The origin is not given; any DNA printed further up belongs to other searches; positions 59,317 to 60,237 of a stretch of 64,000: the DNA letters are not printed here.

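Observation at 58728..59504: Essential DNA ligase with a swapped low-GC C-terminal third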

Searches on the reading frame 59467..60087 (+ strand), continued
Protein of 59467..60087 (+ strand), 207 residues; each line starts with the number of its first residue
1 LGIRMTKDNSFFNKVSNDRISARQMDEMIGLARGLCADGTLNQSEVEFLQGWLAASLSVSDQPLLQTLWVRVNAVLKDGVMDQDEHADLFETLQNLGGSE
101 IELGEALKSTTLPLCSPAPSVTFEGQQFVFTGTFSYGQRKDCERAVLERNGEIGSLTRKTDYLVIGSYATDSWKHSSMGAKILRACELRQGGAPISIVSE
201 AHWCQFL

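Call 38: fold_search(model_id=the predicted structure, library=pdb)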
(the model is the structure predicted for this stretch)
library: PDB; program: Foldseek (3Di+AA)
matches with E <= 10: 932; with E <= 0.001: 2
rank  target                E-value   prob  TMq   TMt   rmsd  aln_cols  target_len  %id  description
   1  9a6z_B                3.3e-06  1.00  0.32  0.10  16.3       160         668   18  Integrative model of RPOB-DNLJ by crosslinking MS and deep learning (released 2024-09-18)
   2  2ebu_MODEL_1_A        3.8e-04  1.00  0.32  0.56   8.8       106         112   24  Solution structure of the BRCT domain from human replication factor C large subunit 1 (released 2007-08-14)
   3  2k7f_MODEL_1_A        1.4e-03  1.00  0.32  0.56   2.5        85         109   24  HADDOCK calculated model of the complex between the BRCT region of RFC p140 and dsDNA (released 2009-09-08)
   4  7tfh_A                4.4e-03  1.00  0.31  0.11   6.2       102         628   22  Atomic model of the S. cerevisiae clamp-clamp loader complex PCNA-RFC bound to two DNA molecules, one at the 5'-recess (released 2022-11-16)
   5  7u19_A                6.1e-03  1.00  0.33  0.11   2.1        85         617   21  RFC:PCNA bound to nicked DNA (released 2022-07-06)
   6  9hu3_B                1.0e-02  0.57  0.26  0.22  18.1       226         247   16  PR1 phage heterodimeric DNA ligase in complex with 21-mer nicked DNA containing phage nick sequence (released 2026-01-14)
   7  8dr3_A                1.8e-02  1.00  0.33  0.11   5.9       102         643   20  Closed state of RFC:PCNA bound to a 3' ss/dsDNA junction (DNA2) with NTD (released 2022-08-17)
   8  7u1a_A                2.3e-02  1.00  0.33  0.11   2.1        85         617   20  RFC:PCNA bound to dsDNA with a ssDNA gap of six nucleotides (released 2022-07-06)
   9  6wh1_A                3.0e-02  1.00  0.26  0.53   4.0        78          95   18  Structure of the complex of human DNA ligase III-alpha and XRCC1 BRCT domains (released 2020-12-02)
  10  4bu0_A                3.4e-02  0.99  0.31  0.34  15.0       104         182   20  Crystal structure of Rad4 BRCT1,2 in complex with a Crb2 phosphopeptide (released 2013-10-09)
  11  1cdz                  3.6e-02  1.00  0.26  0.52   4.1        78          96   18  BRCT DOMAIN FROM DNA-REPAIR PROTEIN XRCC1 (released 2000-02-28)
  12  7vlk_A                3.6e-02  0.28  0.22  0.17  15.0       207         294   12  eIF2B-SFSV NSs C2-imposed (released 2021-12-01)
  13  3pc8_A                4.1e-02  0.99  0.26  0.51   6.2        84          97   18  X-ray crystal structure of the heterodimeric complex of XRCC1 and DNA ligase III-alpha BRCT domains. (released 2011-06-15)
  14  8dr5_A                4.9e-02  1.00  0.32  0.11   2.2        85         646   21  Open state of RFC:PCNA bound to a 3' ss/dsDNA junction (DNA2) with NTD (released 2022-08-17)
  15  4bmd                  4.9e-02  1.00  0.30  0.33   2.4        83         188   16  Crystal structure of S.pombe Rad4 BRCT3,4 (released 2013-10-09)
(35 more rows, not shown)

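Call 42: search_solved_structures(query=A1, max_evalue=1, show_alignments=2)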
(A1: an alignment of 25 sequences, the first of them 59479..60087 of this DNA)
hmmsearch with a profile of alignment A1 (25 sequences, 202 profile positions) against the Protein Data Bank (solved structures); distinct sequences matched with E-value up to 1: 6.
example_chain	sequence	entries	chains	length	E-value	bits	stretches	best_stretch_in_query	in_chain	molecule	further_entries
2ebu_A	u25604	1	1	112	0.00012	24.9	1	118-179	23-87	Replication factor C subunit 1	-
2k6g_A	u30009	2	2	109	0.00013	24.8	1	118-179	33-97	Replication factor C subunit 1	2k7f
9vse_A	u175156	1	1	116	0.016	17.9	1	119-168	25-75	DNA ligase A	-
2owo_A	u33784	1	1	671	0.044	16.5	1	117-182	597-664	DNA ligase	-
5tt5_A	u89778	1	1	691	0.061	16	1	117-182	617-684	DNA ligase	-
9be2_A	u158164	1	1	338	0.19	14.5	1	34-161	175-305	Nucleoid-associated protein YejK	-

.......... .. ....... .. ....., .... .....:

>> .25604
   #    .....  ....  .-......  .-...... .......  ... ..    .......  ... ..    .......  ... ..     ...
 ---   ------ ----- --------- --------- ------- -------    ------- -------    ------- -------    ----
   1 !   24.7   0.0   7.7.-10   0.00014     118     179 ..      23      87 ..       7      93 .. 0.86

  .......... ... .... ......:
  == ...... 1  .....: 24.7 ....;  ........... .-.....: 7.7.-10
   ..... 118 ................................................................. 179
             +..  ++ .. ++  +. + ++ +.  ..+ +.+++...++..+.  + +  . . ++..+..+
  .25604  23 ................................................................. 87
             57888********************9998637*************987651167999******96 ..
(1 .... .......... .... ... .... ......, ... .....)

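Call 44: fold_search(model_id=the predicted structure, library=viral)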
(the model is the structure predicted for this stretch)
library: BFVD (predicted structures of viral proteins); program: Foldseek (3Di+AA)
matches with E <= 10: 635; with E <= 0.001: 14
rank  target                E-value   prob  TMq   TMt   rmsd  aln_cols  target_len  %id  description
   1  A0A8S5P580            1.2e-06  1.00  0.37  0.17  14.9       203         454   16  DNA polymerase III subunit alpha [Siphoviridae sp. ct3yx7]
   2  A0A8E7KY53            1.6e-05  1.00  0.30  0.15  14.3       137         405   21  (no name in the UniProt tables at hand)
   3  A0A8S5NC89            5.3e-05  1.00  0.36  0.44  14.6       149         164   17  DNA ligase-like protein (Fragment) [Siphoviridae sp. ctzEj35]
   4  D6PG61                6.5e-05  1.00  0.33  0.10  17.6       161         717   21  (no name in the UniProt tables at hand)
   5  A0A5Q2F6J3            1.5e-04  1.00  0.32  0.38   2.7        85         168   25  BRCT domain-containing protein [Serratia phage JS26]
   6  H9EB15                1.9e-04  1.00  0.33  0.41   1.6        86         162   27  Putative DNA ligase [Vibrio phage SSP002]
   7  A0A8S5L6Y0            1.9e-04  1.00  0.31  0.10  16.4       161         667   17  DNA ligase (NAD(+)) [Myoviridae sp. ctA4D8]
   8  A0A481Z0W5            2.6e-04  1.00  0.29  0.09  17.3       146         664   22  DNA ligase (NAD(+)) [Mimivirus LCMiAC02]
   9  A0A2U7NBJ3            3.3e-04  0.99  0.32  0.18  15.1       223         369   21  BRCT domain-containing protein [Pseudomonas phage PspYZU01]
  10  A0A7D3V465            3.8e-04  1.00  0.32  0.68   1.6        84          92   18  (no name in the UniProt tables at hand)
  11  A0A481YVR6            7.6e-04  1.00  0.30  0.09  15.7       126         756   24  DNA ligase (NAD(+)) [Marseillevirus LCMAC201]
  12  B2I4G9                8.6e-04  1.00  0.29  0.44  16.7       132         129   15  NAD-dependent DNA ligase subunit B [Escherichia phage Eps7]
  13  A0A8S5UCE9            9.1e-04  1.00  0.30  0.10   2.9        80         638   24  DNA ligase (NAD(+)) [Siphoviridae sp. ctgN495]
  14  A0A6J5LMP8            9.7e-04  0.97  0.28  0.23  16.7       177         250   19  BRCT domain [uncultured Caudovirales phage]
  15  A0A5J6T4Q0            1.0e-03  1.00  0.28  0.13   2.4        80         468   21  DNA ligase [Aeromonas phage vB_AhyS-A18P4]
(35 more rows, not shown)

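Call 53: search_dna_similar(query=window:59479-60087:+, collection=phages, mode=protein, max_rows=15)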
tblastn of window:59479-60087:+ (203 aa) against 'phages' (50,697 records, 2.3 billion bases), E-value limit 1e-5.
Records with a match: 17; places in all: 17; records where one place covers at least 80% of the query: 17.
Best place of each record, by identity: <60% 17.
By first word of the organism name: Pseudomonas 8; Vibrio 6; Bacteriophage 2; Sulfurimonas 1.
By host as written in the record: Pseudomonas aeruginosa 2; Vibrio cholerae O139 2; - 2; Vibrio cholerae O1 El Tor Inaba 2; Pseudomonas aeruginosa WH-SGI-V-07651 1; Pseudomonas aeruginosa ST773 (NDM-1-producing) 1; Stutzerimonas stutzeri 1; Pseudomonas aeruginosa 135 1; and 5 more.
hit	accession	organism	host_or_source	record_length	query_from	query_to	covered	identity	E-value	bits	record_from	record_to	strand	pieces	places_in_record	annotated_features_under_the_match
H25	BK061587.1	Pseudomonas phage vB_PaeS-D14L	Pseudomonas aeruginosa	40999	4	199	97%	43.6%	6e-48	172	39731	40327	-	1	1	NAD-dependent DNA ligase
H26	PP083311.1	Pseudomonas phage VB_PaD_phPA-G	Pseudomonas aeruginosa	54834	4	199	97%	43.6%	6e-48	172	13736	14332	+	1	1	hypothetical protein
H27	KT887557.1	Pseudomonas phage phi1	Pseudomonas aeruginosa WH-SGI-V-07651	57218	4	199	97%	43.6%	6e-48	172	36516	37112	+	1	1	NAD-dependent DNA ligase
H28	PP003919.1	Pseudomonas phage vB_Pae_U7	Pseudomonas aeruginosa ST773 ...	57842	4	199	97%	43.6%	6e-48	172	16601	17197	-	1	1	hypothetical protein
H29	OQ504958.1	Pseudomonas phage PG1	Stutzerimonas stutzeri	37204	3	202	99%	41.2%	3e-45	165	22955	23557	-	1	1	NAD-dependent DNA ligase | hypothetical protein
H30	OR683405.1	Pseudomonas phage Lodos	Pseudomonas aeruginosa 135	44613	15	199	91%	44.5%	4e-47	170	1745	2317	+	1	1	BRCT domain-containing protein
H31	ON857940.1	Pseudomonas phage vB_PeaS_FBPa47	Pseudomonas sp.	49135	15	199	91%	44.5%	4e-47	170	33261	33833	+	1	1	NAD-dependent DNA ligase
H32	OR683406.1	Pseudomonas phage Marin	Pseudomonas aeruginosa F002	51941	15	199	91%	44.5%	4e-47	170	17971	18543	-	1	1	BRCT domain-containing protein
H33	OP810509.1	Sulfurimonas phage SNW-1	Sulfurimonas indica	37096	14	203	94%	40.3%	8e-36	138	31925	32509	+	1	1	DNA polymerase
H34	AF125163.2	Bacteriophage K139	Vibrio cholerae O139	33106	21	203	90%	28.1%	1e-16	83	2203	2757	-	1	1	orf2: Orf2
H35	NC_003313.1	Bacteriophage K139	Vibrio cholerae O139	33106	21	203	90%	28.1%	1e-16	83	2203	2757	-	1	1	BRCT domain-containing protein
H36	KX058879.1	Vibrio phage VcP032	Vibrio cholerae CH32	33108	21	203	90%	28.1%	1e-16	83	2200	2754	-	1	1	hypothetical protein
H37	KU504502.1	Vibrio phage 919TP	Vibrio cholerae O1 El Tor strain 919T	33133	21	203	90%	28.1%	1e-16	83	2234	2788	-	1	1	record has no annotation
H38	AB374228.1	Vibrio phage Kappa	-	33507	21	203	90%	28.1%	1e-16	83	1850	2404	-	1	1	kp3: putative NAD-dependent DNA ligase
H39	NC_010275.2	Vibrio phage Kappa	-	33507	21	203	90%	28.1%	1e-16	83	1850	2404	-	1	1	kp3: BRCT domain-containing protein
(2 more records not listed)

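Call 54: get_annotated_region(hit=H35, flank=3500)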
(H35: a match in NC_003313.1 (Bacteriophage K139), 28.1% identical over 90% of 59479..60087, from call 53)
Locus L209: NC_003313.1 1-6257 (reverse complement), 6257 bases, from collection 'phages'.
description: Vibrio phage K139, complete genome.
organism: Bacteriophage K139 (NCBI taxid 2905721)
taxonomy: Viruses; Duplodnaviria; Heunggongvirae; Uroviricota; Caudoviricetes; Peduoviridae; Longwoodvirus; Longwoodvirus K139
host: Vibrio cholerae O139; source: -; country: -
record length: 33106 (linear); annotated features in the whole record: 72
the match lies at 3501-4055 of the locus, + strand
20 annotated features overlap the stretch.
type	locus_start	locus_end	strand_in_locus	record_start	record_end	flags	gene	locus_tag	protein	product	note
CDS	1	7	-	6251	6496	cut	-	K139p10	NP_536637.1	hypothetical protein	orf6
CDS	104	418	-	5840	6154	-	-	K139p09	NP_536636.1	hypothetical protein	orf5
CDS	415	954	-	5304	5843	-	-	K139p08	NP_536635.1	hypothetical protein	orf4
CDS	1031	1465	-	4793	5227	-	-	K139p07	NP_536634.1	hypothetical protein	orf3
CDS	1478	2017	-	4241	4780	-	cII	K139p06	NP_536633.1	CII-like transcriptional activator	putative regulator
CDS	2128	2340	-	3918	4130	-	cox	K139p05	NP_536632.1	Cox-like excisionase and repressor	putative regulator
regulatory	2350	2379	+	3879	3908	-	-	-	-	promoter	PL; transcription of lysogenic operon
regulatory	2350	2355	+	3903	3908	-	-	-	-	minus_35_signal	PL; PL promoter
regulatory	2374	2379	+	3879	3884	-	-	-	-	minus_10_signal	PL; PL promoter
misc_feature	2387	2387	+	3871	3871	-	-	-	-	-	lysogenic transcription start site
regulatory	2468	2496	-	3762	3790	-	-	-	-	promoter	PR; putative; transcription of early lytic operon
regulatory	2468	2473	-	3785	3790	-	-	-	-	minus_10_signal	PR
CDS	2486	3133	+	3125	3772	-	cI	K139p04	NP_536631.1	transcriptional repressor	putative repressor; maintenance of lysogeny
regulatory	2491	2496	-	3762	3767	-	-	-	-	minus_35_signal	PR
CDS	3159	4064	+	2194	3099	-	-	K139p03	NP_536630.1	BRCT domain-containing protein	orf2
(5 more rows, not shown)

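Call 55: get_annotated_region(hit=H27, flank=4000)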
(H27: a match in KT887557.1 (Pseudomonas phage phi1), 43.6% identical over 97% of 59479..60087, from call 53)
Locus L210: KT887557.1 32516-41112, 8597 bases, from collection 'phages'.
description: Pseudomonas phage phi1, complete genome.
organism: Pseudomonas phage phi1 (NCBI taxid 1754216)
taxonomy: Viruses; Duplodnaviria; Heunggongvirae; Uroviricota; Caudoviricetes; Detrevirus
host: Pseudomonas aeruginosa WH-SGI-V-07651; source: hospital; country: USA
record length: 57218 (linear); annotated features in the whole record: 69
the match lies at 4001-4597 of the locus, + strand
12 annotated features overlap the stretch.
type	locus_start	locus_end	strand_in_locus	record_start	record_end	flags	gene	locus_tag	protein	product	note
CDS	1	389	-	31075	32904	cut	-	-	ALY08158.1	replication protein P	-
CDS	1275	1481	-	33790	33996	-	-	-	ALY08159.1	hypothetical protein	-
CDS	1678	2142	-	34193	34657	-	-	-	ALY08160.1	hypothetical protein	-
CDS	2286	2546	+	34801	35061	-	-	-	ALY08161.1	hypothetical protein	-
CDS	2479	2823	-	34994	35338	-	-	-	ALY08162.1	hypothetical protein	-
CDS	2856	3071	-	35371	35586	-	-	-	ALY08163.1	Cro/Cl family transcriptional regulator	-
CDS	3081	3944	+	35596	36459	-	-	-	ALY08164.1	repressor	-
CDS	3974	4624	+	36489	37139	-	-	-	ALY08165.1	NAD-dependent DNA ligase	contains BRCT domain type II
CDS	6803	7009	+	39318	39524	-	-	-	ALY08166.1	hypothetical protein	-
CDS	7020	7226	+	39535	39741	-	-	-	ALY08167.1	hypothetical protein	-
CDS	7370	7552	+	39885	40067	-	-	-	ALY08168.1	hypothetical protein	-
CDS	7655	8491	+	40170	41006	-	-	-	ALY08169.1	hypothetical protein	-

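Call 66: search_protein_families(library=pfam, alignment_id=A1, max_evalue=5)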
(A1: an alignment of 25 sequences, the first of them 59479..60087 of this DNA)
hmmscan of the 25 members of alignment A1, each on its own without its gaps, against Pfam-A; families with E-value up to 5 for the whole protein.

A. member 1, window:59479-60087:+ (203 aa): 2 families
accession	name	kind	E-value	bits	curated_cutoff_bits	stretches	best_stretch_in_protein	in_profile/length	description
PF00533.33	BRCT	-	0.0024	18.5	21.3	1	119-170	6-60/78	BRCA1 C Terminus (BRCT) domain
PF05305.19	DUF732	-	0.16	12.8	22.4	1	3-42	1-40/72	Protein of unknown function (DUF732)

B. families by the number of members that match (of 25 scanned): 13 families
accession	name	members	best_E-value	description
PF00533.33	BRCT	14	3.7e-05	BRCA1 C Terminus (BRCT) domain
PF05099.18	TerB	3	0.017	Tellurite resistance protein TerB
PF04391.17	DUF533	2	0.17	Protein of unknown function (DUF533)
PF03233.18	Cauli_AT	2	0.25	Aphid transmission protein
PF06959.16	RecQ5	2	0.26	RecQ helicase protein-like 5 (RecQ5)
PF13099.11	DUF3944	1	0.017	Domain of unknown function (DUF3944)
PF14308.11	DnaJ-X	1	0.045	X-domain of DnaJ-containing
PF19361.4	DUF5937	1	0.095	Family of unknown function (DUF5937)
PF05305.19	DUF732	1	0.16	Protein of unknown function (DUF732)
PF18253.6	HipN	1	0.16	Hsp70-interacting protein N N-terminal domain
PF10962.13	DUF2764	1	0.16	Protein of unknown function (DUF2764)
PF07425.16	Pardaxin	1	0.17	Pardaxin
PF10866.13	DUF2704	1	0.21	Protein of unknown function (DUF2704)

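Call 73: search_protein_families(library=pfam, proteins=[L183:5133-5954:+, L191:5157-5861:+, L197:5102-5833:+, L186:5435-5896:+, L188:5415-5897:+, L190:5446-5871:+, L168:2477-2737:+, L175:5526-5936:+, L198:5394-5819:+, L171:2905-3552:+], max_evalue=0.001)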
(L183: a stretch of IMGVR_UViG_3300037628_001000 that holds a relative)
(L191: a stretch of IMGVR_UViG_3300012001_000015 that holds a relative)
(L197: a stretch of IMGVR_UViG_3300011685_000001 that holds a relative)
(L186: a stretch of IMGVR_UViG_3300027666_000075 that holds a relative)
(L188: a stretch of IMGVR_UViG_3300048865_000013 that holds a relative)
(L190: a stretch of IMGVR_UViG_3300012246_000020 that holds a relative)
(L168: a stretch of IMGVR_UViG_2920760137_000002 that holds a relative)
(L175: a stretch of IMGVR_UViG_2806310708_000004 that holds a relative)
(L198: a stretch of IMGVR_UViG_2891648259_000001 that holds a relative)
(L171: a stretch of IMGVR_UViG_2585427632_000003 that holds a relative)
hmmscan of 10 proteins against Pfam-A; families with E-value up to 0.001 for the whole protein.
L183:5133-5954:+ (274 aa): 4 families
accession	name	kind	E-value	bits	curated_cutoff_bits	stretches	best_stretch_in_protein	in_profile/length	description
PF01381.28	HTH_3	-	4.8e-13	49.4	23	1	8-64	1-55/55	Helix-turn-helix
PF12844.13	HTH_19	-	5.6e-10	39.4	30.2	1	7-65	3-59/64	Helix-turn-helix domain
PF13560.12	HTH_31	-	3.8e-07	30.7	27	1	6-59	4-56/64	Helix-turn-helix domain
PF07022.19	Phage_CI_repr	-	2.2e-05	25.2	22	1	8-70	3-63/65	Bacteriophage CI repressor helix-turn-helix domain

L191:5157-5861:+ (235 aa): 3 families
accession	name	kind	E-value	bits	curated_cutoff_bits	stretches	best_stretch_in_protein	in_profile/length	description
PF00717.28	Peptidase_S24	-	4e-25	88.2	23.3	1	105-229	1-116/116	Peptidase S24-like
PF01381.28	HTH_3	-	2.7e-12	47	23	1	11-63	4-55/55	Helix-turn-helix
PF15943.11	YdaS_toxin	-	9.9e-05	22.5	30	1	17-41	8-32/65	Bacterial toxin YdaS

L197:5102-5833:+ (244 aa): 3 families
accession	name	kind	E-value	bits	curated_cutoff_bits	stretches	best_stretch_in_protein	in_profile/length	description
PF00717.28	Peptidase_S24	-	7.2e-21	74.5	23.3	1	137-237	19-116/116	Peptidase S24-like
PF13443.12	HTH_26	-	0.00011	22.9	22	0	18-83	1-57/63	Cro/C1-type HTH DNA-binding domain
PF01381.28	HTH_3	-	0.00088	19.7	23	0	21-50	3-32/55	Helix-turn-helix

L186:5435-5896:+ (154 aa): 1 family
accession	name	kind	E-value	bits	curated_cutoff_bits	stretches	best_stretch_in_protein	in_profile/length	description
PF01381.28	HTH_3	-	2.7e-06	27.7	23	1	32-77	11-55/55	Helix-turn-helix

L188:5415-5897:+ (161 aa): 0 families

L190:5446-5871:+ (142 aa): 4 families
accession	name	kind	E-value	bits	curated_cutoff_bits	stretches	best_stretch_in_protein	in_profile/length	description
PF12844.13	HTH_19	-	1.8e-11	44.2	30.2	1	5-66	1-63/64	Helix-turn-helix domain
PF13560.12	HTH_31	-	2.1e-08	34.8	27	1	4-57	2-57/64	Helix-turn-helix domain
PF01381.28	HTH_3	-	2e-07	31.4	23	1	8-44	1-37/55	Helix-turn-helix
PF13413.12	HTH_25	-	0.00089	19.5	24.6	0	8-42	2-36/62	Helix-turn-helix domain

L168:2477-2737:+ (87 aa): 2 families
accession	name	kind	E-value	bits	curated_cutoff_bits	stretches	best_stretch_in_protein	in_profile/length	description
PF13560.12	HTH_31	-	4.7e-06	27.3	27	1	9-46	3-40/64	Helix-turn-helix domain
PF20432.4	Xre-like-HTH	-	0.00013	22.6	25.8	1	15-48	18-51/63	Antitoxin Xre-like helix-turn-helix domain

L175:5526-5936:+ (137 aa): 1 family
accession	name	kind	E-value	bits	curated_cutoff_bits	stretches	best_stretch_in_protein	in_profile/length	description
PF03869.20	Arc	-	1e-07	32.1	20.4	1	22-54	8-40/50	Arc-like DNA binding domain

L198:5394-5819:+ (142 aa): 0 families

L171:2905-3552:+ (216 aa): 0 families
